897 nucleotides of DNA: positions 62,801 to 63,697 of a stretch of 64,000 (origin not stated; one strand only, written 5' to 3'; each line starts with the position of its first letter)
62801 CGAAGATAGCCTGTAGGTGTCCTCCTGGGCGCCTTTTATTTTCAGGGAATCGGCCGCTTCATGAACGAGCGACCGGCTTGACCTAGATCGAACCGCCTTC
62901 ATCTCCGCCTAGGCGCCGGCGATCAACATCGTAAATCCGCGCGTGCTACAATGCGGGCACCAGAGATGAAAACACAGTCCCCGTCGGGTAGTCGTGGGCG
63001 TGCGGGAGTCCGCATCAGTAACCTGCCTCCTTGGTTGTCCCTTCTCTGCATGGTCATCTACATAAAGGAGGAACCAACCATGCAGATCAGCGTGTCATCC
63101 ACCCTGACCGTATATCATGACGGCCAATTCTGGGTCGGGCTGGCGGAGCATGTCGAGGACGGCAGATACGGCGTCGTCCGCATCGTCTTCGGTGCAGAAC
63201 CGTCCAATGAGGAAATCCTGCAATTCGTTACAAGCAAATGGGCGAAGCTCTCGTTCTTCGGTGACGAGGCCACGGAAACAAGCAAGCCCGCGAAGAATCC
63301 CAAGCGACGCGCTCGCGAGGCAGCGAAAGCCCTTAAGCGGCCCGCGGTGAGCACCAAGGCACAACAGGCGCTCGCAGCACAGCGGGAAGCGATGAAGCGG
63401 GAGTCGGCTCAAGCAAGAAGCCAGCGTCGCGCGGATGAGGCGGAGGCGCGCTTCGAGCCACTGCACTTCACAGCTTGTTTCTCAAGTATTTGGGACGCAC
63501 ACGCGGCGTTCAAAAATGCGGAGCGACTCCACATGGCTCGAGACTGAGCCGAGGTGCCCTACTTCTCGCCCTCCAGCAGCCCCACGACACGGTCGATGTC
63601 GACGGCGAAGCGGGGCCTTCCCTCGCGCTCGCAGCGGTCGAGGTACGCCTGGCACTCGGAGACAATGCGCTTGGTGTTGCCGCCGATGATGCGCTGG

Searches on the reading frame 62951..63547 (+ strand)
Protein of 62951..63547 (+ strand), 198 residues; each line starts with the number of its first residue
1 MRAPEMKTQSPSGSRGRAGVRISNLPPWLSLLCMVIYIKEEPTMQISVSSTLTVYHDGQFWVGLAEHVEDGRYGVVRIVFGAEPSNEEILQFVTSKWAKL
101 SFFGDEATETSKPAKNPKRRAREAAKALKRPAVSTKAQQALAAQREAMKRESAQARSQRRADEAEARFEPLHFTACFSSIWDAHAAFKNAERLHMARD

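Call 63: search_protein_families(library=pfam, proteins=[window:62951-63547:+], max_evalue=0.001)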
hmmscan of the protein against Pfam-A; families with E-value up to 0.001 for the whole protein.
window:62951-63547:+ (198 aa): 1 family
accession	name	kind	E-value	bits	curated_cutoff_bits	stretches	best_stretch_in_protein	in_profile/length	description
PF11208.13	DUF2992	-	2.4e-36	125.3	23.8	1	52-169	1-119/132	Protein of unknown function (DUF2992)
